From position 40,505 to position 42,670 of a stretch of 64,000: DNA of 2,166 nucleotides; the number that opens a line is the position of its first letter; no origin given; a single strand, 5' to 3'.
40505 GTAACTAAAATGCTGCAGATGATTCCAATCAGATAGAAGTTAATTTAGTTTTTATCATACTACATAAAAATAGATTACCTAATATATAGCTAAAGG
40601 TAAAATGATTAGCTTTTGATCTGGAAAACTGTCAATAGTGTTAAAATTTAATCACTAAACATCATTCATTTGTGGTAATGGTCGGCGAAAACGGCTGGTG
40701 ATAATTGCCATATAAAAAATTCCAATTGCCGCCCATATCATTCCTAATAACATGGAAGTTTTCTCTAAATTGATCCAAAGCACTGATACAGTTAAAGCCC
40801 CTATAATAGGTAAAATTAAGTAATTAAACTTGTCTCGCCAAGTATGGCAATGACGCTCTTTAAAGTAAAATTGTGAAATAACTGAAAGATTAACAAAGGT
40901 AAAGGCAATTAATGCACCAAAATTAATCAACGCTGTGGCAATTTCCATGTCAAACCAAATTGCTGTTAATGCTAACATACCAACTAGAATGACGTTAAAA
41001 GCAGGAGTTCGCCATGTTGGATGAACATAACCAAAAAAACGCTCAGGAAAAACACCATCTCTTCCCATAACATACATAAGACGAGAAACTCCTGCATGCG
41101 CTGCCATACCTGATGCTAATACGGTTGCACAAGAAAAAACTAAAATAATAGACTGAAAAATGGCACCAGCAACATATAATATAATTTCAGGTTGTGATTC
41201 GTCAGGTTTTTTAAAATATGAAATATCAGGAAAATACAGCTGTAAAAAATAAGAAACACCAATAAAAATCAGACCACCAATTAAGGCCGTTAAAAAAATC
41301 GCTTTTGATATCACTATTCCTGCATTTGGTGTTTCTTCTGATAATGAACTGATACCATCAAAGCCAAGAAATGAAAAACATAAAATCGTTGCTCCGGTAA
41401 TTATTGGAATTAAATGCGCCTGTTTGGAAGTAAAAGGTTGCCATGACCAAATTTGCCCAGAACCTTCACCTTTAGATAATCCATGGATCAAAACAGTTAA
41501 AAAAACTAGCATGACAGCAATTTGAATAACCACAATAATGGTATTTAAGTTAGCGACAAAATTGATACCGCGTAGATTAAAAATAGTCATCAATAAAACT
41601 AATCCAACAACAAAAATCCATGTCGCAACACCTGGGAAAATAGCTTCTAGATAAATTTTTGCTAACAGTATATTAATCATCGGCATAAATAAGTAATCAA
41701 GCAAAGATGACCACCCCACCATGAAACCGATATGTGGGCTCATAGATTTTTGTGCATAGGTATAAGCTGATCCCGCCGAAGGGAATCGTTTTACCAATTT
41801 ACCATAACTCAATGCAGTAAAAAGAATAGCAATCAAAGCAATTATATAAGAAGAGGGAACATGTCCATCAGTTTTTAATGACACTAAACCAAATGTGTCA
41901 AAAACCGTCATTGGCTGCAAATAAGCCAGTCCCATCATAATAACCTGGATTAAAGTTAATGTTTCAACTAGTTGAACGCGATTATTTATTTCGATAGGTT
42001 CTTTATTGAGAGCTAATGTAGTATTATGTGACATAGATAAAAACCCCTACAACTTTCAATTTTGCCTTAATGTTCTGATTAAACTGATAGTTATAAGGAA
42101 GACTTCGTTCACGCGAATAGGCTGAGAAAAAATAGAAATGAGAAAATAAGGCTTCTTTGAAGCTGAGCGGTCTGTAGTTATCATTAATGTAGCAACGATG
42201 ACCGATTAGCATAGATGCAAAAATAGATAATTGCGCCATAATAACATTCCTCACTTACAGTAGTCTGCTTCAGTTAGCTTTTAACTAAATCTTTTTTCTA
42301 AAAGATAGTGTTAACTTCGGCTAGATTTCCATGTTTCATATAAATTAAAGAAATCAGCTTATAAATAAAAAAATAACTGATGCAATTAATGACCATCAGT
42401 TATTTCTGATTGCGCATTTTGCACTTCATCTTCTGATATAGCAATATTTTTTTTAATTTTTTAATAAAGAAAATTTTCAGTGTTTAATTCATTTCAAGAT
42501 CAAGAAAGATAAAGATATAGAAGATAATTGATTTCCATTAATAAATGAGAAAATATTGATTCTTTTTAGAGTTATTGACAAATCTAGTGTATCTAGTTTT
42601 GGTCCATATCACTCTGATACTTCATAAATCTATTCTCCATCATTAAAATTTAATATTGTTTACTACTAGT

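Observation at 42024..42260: Candidate polyamine-sensing leader peptide upstream of plaP with a SpeFL-like motif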

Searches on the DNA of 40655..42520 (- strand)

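Call 7: search_dna_similar(query=window:40655-42500:-, collection=ecoli_genomes, mode=distant, max_rows=5)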
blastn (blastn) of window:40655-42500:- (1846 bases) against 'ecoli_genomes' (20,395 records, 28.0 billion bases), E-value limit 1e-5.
Records with a match: 3813; places in all: 5254; records where one place covers at least 80% of the query: 0.
Genomes with a match: 3811 of 5426; with a place that covers at least 80% of the query: 0. Places per genome that has any: lowest 1, median 1, highest 3. On chromosomes: 5250 places; on plasmids: 4.
Best place of each record, by identity: 60-80% 3813.
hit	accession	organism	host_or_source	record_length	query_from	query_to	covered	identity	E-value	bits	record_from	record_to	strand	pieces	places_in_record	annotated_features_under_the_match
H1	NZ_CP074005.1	Escherichia coli strain PI12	Pig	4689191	537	1632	59%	65.4%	3e-61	246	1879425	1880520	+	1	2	plaP: putrescine/proton symporter PlaP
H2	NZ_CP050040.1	Escherichia coli strain 63-2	broiler chicken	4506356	537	1634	59%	65.2%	9e-62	248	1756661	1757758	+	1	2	plaP: putrescine/proton symporter PlaP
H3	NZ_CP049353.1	Escherichia coli strain T28R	pet dog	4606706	537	1634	59%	65.2%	9e-62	248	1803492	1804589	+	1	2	plaP: putrescine/proton symporter PlaP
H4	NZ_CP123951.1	Escherichia coli strain TL012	Collected from calf feces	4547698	537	1634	59%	65.2%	9e-62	248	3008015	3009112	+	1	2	plaP: putrescine/proton symporter PlaP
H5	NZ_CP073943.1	Escherichia coli strain MB52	Poultry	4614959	537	1634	59%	65.2%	9e-62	248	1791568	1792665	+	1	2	plaP: putrescine/proton symporter PlaP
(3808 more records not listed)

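Call 8: get_annotated_region(hit=H1, flank=1500)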
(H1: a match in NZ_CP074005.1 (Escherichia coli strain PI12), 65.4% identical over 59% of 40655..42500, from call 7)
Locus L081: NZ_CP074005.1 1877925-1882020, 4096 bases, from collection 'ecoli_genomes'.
description: Escherichia coli strain PI12 chromosome, complete genome
organism: Escherichia coli strain PI12 (NCBI taxid 562)
replicon: chromosome; assembly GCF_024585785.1
host: Pig; source: Rectal Swab; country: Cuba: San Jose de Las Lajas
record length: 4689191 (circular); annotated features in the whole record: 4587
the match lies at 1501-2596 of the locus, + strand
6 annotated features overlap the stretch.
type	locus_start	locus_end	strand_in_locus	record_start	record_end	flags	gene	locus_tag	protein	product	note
CDS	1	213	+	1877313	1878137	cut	yeeZ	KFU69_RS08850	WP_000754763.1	SDR family oxidoreductase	-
CDS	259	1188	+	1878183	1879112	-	yeeY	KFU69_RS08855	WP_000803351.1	LysR substrate-binding domain-containing protein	-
CDS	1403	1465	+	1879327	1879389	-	yoeI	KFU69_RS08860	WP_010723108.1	membrane protein YoeI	-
CDS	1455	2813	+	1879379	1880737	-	plaP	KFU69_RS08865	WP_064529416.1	putrescine/proton symporter PlaP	-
CDS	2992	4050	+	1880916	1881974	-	tsuA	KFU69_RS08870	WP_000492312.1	thiosulfate utilization transporter TsuA/YeeE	-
CDS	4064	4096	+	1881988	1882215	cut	tsuB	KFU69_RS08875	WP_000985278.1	thiosulfate utilization sulfurtransferase TsuB/YeeD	-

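Call 24: search_rna_families(sources=[L059, L032, L078, L017, L081, L062, L029, L027], threshold=evalue, max_evalue=0.1)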
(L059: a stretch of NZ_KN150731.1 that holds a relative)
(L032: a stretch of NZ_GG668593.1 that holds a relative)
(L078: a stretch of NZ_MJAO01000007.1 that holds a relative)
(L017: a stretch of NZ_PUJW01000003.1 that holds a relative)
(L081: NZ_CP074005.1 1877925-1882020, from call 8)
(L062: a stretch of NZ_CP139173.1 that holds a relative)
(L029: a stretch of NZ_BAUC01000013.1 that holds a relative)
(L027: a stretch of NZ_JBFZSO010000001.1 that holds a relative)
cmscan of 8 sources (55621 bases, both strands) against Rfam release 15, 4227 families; matches with E-value up to 0.1: 11.
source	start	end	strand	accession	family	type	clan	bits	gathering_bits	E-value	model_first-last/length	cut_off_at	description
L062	4445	4551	-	RF02770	Ysr224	Gene; sRNA;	-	95.1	70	1.5e-21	1-107/107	no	Yersinia sRNA 224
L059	2627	2690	+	RF02074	STnc240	Gene; sRNA;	-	71.9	55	2e-09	1-77/77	no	Enterobacterial sRNA STnc240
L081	1234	1308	+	RF02074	STnc240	Gene; sRNA;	-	68.2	55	1.2e-08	1-77/77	no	Enterobacterial sRNA STnc240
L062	2515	2581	+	RF02074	STnc240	Gene; sRNA;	-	67.6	55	1.7e-08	1-77/77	no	Enterobacterial sRNA STnc240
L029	2600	2691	+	RF02074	STnc240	Gene; sRNA;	-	50.8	55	6.5e-05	1-77/77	no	Enterobacterial sRNA STnc240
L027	2634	2703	+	RF02074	STnc240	Gene; sRNA;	-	48.8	55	0.00017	1-77/77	no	Enterobacterial sRNA STnc240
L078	2602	2668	+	RF02074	STnc240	Gene; sRNA;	-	44.7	55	0.0013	1-77/77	no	Enterobacterial sRNA STnc240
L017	2500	2568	+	RF02074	STnc240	Gene; sRNA;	-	42.2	55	0.0044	1-77/77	no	Enterobacterial sRNA STnc240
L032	2617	2686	+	RF02074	STnc240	Gene; sRNA;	-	36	55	0.093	1-77/77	no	Enterobacterial sRNA STnc240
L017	2586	2709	+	RF02818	V_AS5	Gene; antisense;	-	33.5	96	0.0022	1-129/129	no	Vibrio RNA AS5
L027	4395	4457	-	RF02066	STnc320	Gene; sRNA;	-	32.2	50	0.039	1-55/55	no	Salmonella enterica sRNA STnc320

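Call 58: search_rna_families(source=window, start=42300, end=42520, threshold=evalue, max_evalue=0.01, show_alignments=1)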
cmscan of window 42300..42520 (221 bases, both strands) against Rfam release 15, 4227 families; matches with E-value up to 0.01: 1.
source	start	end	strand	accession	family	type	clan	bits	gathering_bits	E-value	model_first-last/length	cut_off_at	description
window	42365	42432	-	RF02074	STnc240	Gene; sRNA;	-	47.4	55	1.3e-06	1-77/77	no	Enterobacterial sRNA STnc240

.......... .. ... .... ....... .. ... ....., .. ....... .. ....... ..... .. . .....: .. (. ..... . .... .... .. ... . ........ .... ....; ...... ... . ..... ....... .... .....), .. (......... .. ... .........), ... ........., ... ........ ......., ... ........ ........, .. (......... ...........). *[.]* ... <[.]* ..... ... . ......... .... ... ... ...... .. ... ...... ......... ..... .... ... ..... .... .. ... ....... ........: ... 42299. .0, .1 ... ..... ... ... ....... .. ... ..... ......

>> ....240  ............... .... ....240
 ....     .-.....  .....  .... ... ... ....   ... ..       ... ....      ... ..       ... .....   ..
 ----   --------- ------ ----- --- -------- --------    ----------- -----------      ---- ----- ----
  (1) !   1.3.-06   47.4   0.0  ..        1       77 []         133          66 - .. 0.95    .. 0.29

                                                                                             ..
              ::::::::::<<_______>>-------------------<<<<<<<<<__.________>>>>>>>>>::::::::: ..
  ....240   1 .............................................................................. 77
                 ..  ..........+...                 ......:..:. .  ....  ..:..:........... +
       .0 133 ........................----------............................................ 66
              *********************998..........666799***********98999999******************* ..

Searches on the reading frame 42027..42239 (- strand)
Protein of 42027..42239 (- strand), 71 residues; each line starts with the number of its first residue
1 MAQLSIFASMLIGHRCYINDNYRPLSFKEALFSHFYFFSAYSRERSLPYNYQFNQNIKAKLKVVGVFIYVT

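Call 12: search_protein_families(library=ncbifam, proteins=[window:42027-42239:-], max_evalue=1)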
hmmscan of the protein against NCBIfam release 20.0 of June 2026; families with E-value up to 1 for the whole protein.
seq(71 aa): 0 families

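Call 13: search_protein_families(library=pfam, proteins=[window:42027-42239:-], max_evalue=1)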
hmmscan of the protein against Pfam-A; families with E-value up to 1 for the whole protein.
seq(71 aa): 0 families

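Call 37: find_homologous_proteins(query=A2, max_evalue=0.001)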
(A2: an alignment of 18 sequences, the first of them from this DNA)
Query A2 (18 sequences) (71 aa, profile of the alignment): 70 proteins with E <= 0.001 among 330 candidates.
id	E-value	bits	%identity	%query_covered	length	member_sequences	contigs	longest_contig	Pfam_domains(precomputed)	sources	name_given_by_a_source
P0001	1.4e-25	107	-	-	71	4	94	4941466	-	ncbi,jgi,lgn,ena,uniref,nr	ncbi:hypothetical protein [Yersinia intermedia]|jgi:hypothetical protein|uniref:Uncharacterized prot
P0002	1.8e-25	107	-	-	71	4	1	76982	-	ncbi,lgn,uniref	ncbi:hypothetical protein [Yersinia sp. Marseille-Q3913]|uniref:hypothetical protein n=1 Tax=Yersini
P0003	1.9e-25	107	-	-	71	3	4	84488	-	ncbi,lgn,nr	ncbi:hypothetical protein YEEN111655_07335 [Yersinia entomophaga]|nr:hypothetical protein B4914_1535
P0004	1.4e-24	104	-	-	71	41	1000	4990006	-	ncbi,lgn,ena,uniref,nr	ncbi:Uncharacterised protein [Yersinia enterocolitica]|uniref:Uncharacterized protein n=2 Tax=Yersin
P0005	4.0e-24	102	-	-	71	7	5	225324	-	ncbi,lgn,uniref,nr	ncbi:hypothetical protein B7R74_04450 [Yersinia pseudotuberculosis]|uniref:hypothetical protein n=1 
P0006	6.6e-24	102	-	-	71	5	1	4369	-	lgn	-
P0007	1.1e-23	101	-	-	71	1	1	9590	-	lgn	-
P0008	1.2e-23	101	-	-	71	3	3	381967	-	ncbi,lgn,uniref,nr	ncbi:Uncharacterised protein [Yersinia enterocolitica]|uniref:hypothetical protein n=1 Tax=Yersinia 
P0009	2.4e-23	100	26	83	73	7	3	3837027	-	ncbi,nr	ncbi:hypothetical protein DBV23_03235 [Edwardsiella ictaluri]|nr:hypothetical protein B6E78_15550 [E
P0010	4.5e-23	99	-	-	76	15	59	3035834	-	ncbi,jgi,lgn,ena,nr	ncbi:Uncharacterised protein [Hafnia alvei]|nr:Uncharacterised protein [Hafnia alvei]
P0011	1.2e-22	98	63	99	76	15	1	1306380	-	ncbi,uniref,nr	ncbi:hypothetical protein [Arsenophonus endosymbiont of Aleurodicus floccissimus]|uniref:hypothetica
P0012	9.5e-22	95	-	-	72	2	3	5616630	-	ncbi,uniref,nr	ncbi:hypothetical protein FHU10_3807 [Serratia fonticola]|uniref:Uncharacterized protein n=1 Tax=Ser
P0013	3.2e-21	93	-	-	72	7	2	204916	-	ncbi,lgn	-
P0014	3.9e-21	93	-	-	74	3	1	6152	-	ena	-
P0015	1.4e-20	91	-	-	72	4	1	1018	-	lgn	-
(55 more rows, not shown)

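Call 56: predict_structure(alignment_id=A3)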
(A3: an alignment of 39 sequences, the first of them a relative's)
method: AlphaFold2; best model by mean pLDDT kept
length: 71 residues; sequences in the alignment: 39
mean_pLDDT: 51.6   pTM: 0.12
mean pLDDT of the five models: 51.6, 51.6, 47.7, 47.0, 46.6
residues with pLDDT >= 90: 0; 70-90: 0; 50-70: 48; < 50: 23
segments of 3 or more residues with pLDDT < 50: 25-34, 64-66
pLDDT, mean of each block of 10 residues (from residue 1): 58 54 48 47 54 52 49 40
secondary structure: DSSP gave nothing for this model
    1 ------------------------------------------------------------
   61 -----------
elements in order:
